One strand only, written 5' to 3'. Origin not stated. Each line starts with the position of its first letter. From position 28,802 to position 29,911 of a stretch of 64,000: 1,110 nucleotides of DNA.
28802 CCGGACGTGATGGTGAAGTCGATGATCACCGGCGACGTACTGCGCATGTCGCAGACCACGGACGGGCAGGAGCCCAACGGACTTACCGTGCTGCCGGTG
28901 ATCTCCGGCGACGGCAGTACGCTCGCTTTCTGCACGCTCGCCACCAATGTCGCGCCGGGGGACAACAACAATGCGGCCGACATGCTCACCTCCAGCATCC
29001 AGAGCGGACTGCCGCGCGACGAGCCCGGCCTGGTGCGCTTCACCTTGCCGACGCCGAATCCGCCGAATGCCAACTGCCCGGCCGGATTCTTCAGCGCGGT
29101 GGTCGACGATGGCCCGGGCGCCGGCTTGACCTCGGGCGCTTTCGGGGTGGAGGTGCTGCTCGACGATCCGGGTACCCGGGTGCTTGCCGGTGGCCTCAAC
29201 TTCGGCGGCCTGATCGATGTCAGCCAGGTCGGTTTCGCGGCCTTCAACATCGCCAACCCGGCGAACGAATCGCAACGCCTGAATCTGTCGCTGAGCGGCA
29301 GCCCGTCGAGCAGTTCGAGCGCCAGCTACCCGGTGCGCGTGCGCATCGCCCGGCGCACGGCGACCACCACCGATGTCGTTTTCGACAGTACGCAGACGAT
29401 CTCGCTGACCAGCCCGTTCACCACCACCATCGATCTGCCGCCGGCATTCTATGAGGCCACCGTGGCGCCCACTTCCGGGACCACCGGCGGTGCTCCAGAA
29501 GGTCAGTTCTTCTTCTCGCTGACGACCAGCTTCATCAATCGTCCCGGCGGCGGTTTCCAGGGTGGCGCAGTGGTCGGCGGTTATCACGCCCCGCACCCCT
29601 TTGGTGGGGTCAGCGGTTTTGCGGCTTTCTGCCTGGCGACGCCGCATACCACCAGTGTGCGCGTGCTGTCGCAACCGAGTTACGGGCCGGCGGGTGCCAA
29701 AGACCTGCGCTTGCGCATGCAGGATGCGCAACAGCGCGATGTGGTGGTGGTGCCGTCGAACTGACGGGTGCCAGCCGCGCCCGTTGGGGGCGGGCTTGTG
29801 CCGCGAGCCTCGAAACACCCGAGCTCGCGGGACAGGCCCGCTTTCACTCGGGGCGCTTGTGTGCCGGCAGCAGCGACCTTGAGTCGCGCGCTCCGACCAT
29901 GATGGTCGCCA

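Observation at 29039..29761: Unrecognised ~225-240 aa two-cysteine module shared by five secreted proteins with unrelated heads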

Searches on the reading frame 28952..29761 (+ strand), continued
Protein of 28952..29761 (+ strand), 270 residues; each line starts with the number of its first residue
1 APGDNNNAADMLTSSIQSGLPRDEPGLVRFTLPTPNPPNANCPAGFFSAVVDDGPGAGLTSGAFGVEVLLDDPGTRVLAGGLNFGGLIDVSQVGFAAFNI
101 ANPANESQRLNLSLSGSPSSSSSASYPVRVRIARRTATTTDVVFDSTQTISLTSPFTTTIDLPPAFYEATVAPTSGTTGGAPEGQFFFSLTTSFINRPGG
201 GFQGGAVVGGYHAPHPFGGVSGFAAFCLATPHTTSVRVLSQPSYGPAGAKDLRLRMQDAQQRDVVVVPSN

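Call 66: fold_search(model_id=the predicted structure, library=pdb)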
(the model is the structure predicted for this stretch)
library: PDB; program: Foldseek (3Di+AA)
matches with E <= 10: 1774; with E <= 0.001: 43
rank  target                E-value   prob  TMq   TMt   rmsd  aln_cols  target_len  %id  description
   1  9e7m_Ja               2.9e-05  0.99  0.26  0.10  18.7       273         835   10  In situ cryoEM structure of bacteriophage Ur-lambda tail tip complex (released 2025-11-05)
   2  2df7_P                3.1e-05  0.82  0.20  0.15  22.8       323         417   12  Crystal structure of infectious bursal disease virus VP2 subviral particle (released 2006-06-27)
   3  8k35_A                3.8e-05  1.00  0.30  0.11  18.6       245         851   13  Structure of the bacteriophage lambda tail tip complex (released 2023-11-15)
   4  8xcg_J                5.1e-05  1.00  0.30  0.15  17.0       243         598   14  Tail tip complex of bacteriophage lambda in the open state (released 2024-05-01)
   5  2gsy_Q                8.1e-05  0.91  0.23  0.16  22.1       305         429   12  The 2.6A structure of Infectious Bursal Virus Derived T=1 Particles (released 2006-07-18)
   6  2df7_B                8.1e-05  0.89  0.23  0.17  22.4       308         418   12  Crystal structure of infectious bursal disease virus VP2 subviral particle (released 2006-06-27)
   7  2df7_H                1.1e-04  0.90  0.25  0.18  22.3       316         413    9  Crystal structure of infectious bursal disease virus VP2 subviral particle (released 2006-06-27)
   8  7vrp_A                1.1e-04  0.94  0.26  0.18  22.3       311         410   10  Structure of infectious bursal disease virus Gx strain (released 2022-03-30)
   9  2df7_N                1.1e-04  0.94  0.25  0.18  22.3       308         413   11  Crystal structure of infectious bursal disease virus VP2 subviral particle (released 2006-06-27)
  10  2df7_K                1.1e-04  0.90  0.24  0.17  22.5       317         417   10  Crystal structure of infectious bursal disease virus VP2 subviral particle (released 2006-06-27)
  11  2df7_L                1.1e-04  0.89  0.24  0.17  22.5       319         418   10  Crystal structure of infectious bursal disease virus VP2 subviral particle (released 2006-06-27)
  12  2gsy_E                1.2e-04  0.82  0.22  0.15  22.6       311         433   10  The 2.6A structure of Infectious Bursal Virus Derived T=1 Particles (released 2006-07-18)
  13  2df7_D                1.3e-04  0.69  0.20  0.15  22.8       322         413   11  Crystal structure of infectious bursal disease virus VP2 subviral particle (released 2006-06-27)
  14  2df7_A                1.4e-04  0.69  0.21  0.15  22.7       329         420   12  Crystal structure of infectious bursal disease virus VP2 subviral particle (released 2006-06-27)
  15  2df7_E                1.5e-04  0.91  0.25  0.18  22.0       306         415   10  Crystal structure of infectious bursal disease virus VP2 subviral particle (released 2006-06-27)
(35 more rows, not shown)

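Call 68: search_protein_families(library=pfam, proteins=[P0048, P0049, P0063, P0071, P0089, P0094, P0100, P0108, P0116, P0040], max_evalue=0.0001)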
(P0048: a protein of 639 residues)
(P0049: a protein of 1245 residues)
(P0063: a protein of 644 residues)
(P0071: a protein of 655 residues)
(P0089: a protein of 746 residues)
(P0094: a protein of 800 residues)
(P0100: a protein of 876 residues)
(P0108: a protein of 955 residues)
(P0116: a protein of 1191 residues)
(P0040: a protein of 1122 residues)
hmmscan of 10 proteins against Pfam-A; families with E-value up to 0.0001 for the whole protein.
P0048 (639 aa): 0 families

P0049 (1245 aa): 2 families
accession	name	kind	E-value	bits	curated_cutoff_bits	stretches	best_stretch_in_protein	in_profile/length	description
PF00082.27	Peptidase_S8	-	7.1e-48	163.8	21.8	1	672-972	2-269/288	Subtilase family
PF22148.1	Fervidolysin_NPro-like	-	7.8e-06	26.6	21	0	582-636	28-81/81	Fervidolysin N-terminal prodomain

P0063 (644 aa): 0 families

P0071 (655 aa): 0 families

P0089 (746 aa): 1 family
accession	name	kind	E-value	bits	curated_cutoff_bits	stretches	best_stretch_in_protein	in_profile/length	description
PF04151.21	PPC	-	3.7e-12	47.4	25.9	2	475-538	3-70/70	Bacterial pre-peptidase C-terminal domain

P0094 (800 aa): 0 families

P0100 (876 aa): 2 families
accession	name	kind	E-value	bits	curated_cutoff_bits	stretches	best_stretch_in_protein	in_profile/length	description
PF00082.27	Peptidase_S8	-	9.4e-44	150.3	21.8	1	404-703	1-276/288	Subtilase family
PF01483.27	P_proprotein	-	4.7e-12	46.3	21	1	775-870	2-86/86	Proprotein convertase P-domain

P0108 (955 aa): 1 family
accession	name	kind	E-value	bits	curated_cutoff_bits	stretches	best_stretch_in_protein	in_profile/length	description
PF03781.23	FGE-sulfatase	-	2.2e-101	339.2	23.3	2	715-951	2-255/255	Sulfatase-modifying factor enzyme 1-like domain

P0116 (1191 aa): 7 families
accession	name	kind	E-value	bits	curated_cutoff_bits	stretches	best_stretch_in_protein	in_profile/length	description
PF13229.12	Beta_helix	-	3e-33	115.1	25.9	4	935-1100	1-157/158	Right handed beta helix region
PF05048.19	NosD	-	3.9e-20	72.7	23.6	2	869-1009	51-169/212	Periplasmic copper-binding protein (NosD)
PF07602.17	DUF1565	-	1.3e-07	31.6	20.3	1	641-798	8-187/257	Protein of unknown function (DUF1565)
PF10282.15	Lactonase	-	1.5e-07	31.4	21.7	1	169-295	185-318/344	Lactonase, 7-bladed beta-propeller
PF02239.22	Cytochrom_D1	-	2.3e-06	26.9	25.5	1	184-258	45-118/368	Cytochrome D1 heme domain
PF21783.3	YNCE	-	4.9e-06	26.5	27.1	0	93-180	30-117/339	YNCE-like beta-propeller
PF25174.1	Beta-prop_THOC3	-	2.9e-05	23.7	305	0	179-251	51-122/272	THOC3 beta-propeller domain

P0040 (1122 aa): 4 families
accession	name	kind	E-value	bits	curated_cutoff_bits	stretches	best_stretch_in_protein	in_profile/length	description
PF18911.6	PKD_4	-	9.1e-17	61.3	27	1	808-884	1-81/85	PKD domain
PF04151.21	PPC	-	3.1e-16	60.5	25.9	1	918-985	4-70/70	Bacterial pre-peptidase C-terminal domain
PF00801.26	PKD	-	6.8e-10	39.2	23.5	1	821-884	14-78/80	PKD domain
PF18998.6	Flg_new_2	-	3.2e-08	33.9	23.6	1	479-548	9-71/73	Divergent InlB B-repeat domain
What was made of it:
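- In P0049 and P0100 the module lies N-terminal to the S8 propeptide or catalytic domain (call 68).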

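Call 71: find_related_loci(query=A2, collection=viral_contigs, flank=5000)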
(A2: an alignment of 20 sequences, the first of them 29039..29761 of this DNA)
Query A2 (241 aa) in viral_contigs; peptide patterns used: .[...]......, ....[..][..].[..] (x = any residue, [..] = any of these).
82 stretches matched a pattern, but none encodes a relative of the query by tblastn (E <= 1e-3).
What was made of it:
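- Closest known: Tandem jelly-roll viral proteins. Different: No relatives were found in viral contigs (call 71).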

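Call 72: fold_search(model_id=the predicted structure, library=viral)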
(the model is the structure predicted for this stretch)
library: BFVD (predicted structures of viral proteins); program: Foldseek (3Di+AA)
matches with E <= 10: 1858; with E <= 0.001: 109
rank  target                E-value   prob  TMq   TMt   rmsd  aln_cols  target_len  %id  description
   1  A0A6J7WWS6            8.5e-06  0.91  0.18  0.07  14.9       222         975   11  Uncharacterized protein [uncultured Caudovirales phage]
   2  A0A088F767            1.1e-05  0.85  0.19  0.09  24.8       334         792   12  (no name in the UniProt tables at hand)
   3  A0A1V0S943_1          1.5e-05  0.82  0.15  0.06  20.0       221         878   10  Collagen triple helix repeat motif-containing protein [Catovirus CTV1]
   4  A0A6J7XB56            2.0e-05  0.99  0.25  0.13  21.6       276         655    9  COG4733 Phage-related protein, tail component [uncultured Caudovirales phage]
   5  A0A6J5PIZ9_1          2.1e-05  0.99  0.25  0.10  16.8       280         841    8  Tip attachment protein J [uncultured Caudovirales phage]
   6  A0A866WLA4            2.1e-05  0.91  0.21  0.06  21.0       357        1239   10  Polyprotein (Fragment) [Aedes birnavirus]
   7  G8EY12                3.2e-05  0.98  0.25  0.07  22.1       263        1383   11  Fibronectin type-III domain-containing protein [Synechococcus phage S-CAM8]
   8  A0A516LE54            4.0e-05  0.66  0.13  0.15  19.1       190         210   12  (no name in the UniProt tables at hand)
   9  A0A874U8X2            4.5e-05  0.96  0.23  0.17  23.3       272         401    8  (no name in the UniProt tables at hand)
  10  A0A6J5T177            4.5e-05  0.92  0.20  0.22  19.2       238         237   13  Uncharacterized protein [uncultured Caudovirales phage]
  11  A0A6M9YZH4            6.0e-05  0.97  0.27  0.07  16.9       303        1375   12  (no name in the UniProt tables at hand)
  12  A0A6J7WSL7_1          6.0e-05  0.85  0.22  0.10  24.2       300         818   12  Tip attachment protein J [uncultured Caudovirales phage]
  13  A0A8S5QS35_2          6.3e-05  0.30  0.11  0.06  18.4       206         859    8  Tail protein [Myoviridae sp. ctX172]
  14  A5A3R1                7.5e-05  0.82  0.21  0.06  19.9       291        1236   11  (no name in the UniProt tables at hand)
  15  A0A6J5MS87            8.0e-05  0.44  0.15  0.08  22.2       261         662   10  Uncharacterized protein (Fragment) [uncultured Caudovirales phage]
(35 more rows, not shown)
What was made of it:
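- Tried and rejected: BFVD fold hits were generic (call 72).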

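Call 73: list_cluster_members(proteins=[P0057, P0073, P0103, P0105, P0110, P0112, P0137, P0099, P0152, P0116])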
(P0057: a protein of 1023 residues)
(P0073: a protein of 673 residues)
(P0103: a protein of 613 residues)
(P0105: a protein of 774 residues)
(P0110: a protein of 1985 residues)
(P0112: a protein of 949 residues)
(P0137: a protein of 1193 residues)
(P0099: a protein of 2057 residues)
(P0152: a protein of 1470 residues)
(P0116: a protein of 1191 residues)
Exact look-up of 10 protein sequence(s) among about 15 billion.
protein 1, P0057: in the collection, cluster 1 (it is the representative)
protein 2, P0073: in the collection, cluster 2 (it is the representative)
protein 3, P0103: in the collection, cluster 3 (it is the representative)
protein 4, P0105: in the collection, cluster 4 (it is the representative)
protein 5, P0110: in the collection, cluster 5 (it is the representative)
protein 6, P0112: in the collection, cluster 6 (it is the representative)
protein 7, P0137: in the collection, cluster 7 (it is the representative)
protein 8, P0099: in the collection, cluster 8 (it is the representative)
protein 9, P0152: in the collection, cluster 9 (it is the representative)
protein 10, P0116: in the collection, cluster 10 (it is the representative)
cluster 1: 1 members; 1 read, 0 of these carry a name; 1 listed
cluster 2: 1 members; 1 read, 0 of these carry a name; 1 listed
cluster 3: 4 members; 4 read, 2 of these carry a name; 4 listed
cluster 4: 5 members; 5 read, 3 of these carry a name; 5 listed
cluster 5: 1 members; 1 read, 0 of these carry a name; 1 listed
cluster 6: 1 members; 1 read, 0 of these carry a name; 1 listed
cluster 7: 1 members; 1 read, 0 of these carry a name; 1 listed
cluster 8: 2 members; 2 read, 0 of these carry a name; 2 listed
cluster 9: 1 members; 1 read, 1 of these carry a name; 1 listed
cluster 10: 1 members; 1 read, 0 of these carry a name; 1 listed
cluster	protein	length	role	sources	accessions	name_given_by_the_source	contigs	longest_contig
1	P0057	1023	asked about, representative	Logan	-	-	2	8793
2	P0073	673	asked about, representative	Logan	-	-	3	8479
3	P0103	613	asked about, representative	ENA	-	-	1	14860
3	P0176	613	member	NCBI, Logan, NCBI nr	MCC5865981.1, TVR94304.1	MAG: hypothetical protein JJU31_12730 [Wenzhouxiangella sp.] | hypothetical protein [Wenzhouxiangella sp.]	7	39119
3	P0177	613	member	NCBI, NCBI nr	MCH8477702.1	MAG: hypothetical protein LAT56_07130 [Wenzhouxiangella sp.] | hypothetical protein [Wenzhouxiangella sp.]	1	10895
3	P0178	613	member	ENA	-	-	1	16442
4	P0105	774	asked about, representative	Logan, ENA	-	-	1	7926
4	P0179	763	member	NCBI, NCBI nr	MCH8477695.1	MAG: PPC domain-containing protein [Wenzhouxiangella sp.] | PPC domain-containing protein [Wenzhouxiangella sp.]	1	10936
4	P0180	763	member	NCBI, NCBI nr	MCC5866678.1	MAG: PPC domain-containing protein [Wenzhouxiangella sp.] | PPC domain-containing protein [Wenzhouxiangella sp.]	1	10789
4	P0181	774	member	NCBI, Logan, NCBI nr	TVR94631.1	MAG: hypothetical protein EA418_09685 [Wenzhouxiangellaceae bacterium]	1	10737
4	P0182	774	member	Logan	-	-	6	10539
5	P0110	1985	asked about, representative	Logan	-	-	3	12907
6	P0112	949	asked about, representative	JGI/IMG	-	-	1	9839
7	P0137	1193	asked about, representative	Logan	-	-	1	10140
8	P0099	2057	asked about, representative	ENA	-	-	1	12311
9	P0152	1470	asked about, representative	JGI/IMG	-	hypothetical protein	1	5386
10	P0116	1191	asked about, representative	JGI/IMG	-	-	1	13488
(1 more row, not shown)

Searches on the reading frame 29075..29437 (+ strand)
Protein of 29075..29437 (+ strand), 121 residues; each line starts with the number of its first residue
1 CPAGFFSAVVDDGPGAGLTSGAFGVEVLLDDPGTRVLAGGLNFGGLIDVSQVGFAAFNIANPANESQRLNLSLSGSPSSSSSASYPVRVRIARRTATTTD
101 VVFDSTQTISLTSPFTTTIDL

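Call 80: search_solved_structures(query=A5, max_evalue=10)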
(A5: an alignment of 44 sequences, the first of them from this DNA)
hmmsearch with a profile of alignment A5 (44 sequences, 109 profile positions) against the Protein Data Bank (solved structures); distinct sequences matched with E-value up to 10: 5.
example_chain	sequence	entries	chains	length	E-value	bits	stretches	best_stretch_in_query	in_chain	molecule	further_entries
7y6s_A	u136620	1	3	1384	0.13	15.6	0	40-75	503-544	Spike glycoprotein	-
7w6m_A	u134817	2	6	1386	0.13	15.5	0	40-75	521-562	Spike glycoprotein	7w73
7y6t_A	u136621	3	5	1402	0.14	15.5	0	40-75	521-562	Spike glycoprotein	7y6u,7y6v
9xtu_C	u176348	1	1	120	0.15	15.4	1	44-75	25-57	Spike protein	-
6vv5_A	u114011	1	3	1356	0.2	15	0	2-75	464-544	Spike glycoprotein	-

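Call 81: find_homologous_proteins(query=A5, max_evalue=0.01)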
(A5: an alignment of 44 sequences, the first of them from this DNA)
Query A5 (44 sequences) (121 aa, profile of the alignment): 14 proteins with E <= 0.01 among 5004 candidates.
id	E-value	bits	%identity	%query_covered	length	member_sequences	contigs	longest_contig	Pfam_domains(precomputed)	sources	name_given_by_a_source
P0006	1.8e-40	155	72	86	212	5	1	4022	-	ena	-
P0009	1.3e-38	149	64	80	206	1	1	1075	-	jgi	jgi:hypothetical protein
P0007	3.0e-37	145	70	80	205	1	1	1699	-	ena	-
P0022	3.7e-32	128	48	81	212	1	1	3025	-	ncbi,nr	ncbi:MAG: hypothetical protein KDI71_22005, partial [Xanthomonadales bacterium]|nr:hypothetical prot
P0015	3.1e-29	119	62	58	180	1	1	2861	-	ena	-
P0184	1.4e-22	98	44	28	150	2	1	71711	-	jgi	jgi:hypothetical protein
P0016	1.5e-22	97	64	44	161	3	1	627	-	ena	-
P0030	7.6e-21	92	35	33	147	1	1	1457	-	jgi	jgi:hypothetical protein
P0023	2.6e-19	87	47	42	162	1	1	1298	-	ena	-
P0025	3.1e-17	80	91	84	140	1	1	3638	-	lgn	-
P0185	1.2e-15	75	37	50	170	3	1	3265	-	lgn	-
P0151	3.1e-13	68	-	-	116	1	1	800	-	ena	-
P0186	9.8e-9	53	67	62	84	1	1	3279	-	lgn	-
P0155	1.2e-8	53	61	69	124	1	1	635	-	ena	-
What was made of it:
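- No single-unit relatives were found (call 81).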

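Call 90: search_protein_families(library=pfam, alignment_id=A5, max_evalue=1)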
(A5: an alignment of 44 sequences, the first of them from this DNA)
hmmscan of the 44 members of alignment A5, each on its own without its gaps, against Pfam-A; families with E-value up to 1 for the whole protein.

A. member 1, seq(121 aa): 2 families
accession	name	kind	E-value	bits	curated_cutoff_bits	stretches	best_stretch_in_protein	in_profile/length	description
PF07238.19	PilZ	-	0.013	16.3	22.5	1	38-98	19-76/102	PilZ domain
PF03944.20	Endotoxin_C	-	0.031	15.1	21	1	66-117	35-84/142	delta endotoxin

B. families by the number of members that match (of 44 scanned): 7 families
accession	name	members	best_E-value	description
PF04039.18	MnhB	5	0.017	Domain related to MnhB subunit of Na+/H+ antiporter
PF02933.23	CDC48_2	2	0.006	Cell division protein 48 (CDC48), domain 2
PF07238.19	PilZ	1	0.013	PilZ domain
PF03944.20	Endotoxin_C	1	0.031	delta endotoxin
PF21575.2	DsbA_N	1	0.032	DsbA, N-terminal domain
PF16277.11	DUF4926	1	0.058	Domain of unknown function (DUF4926)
PF08069.17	Ribosomal_S13_N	1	0.2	Ribosomal S13/S15 N-terminal domain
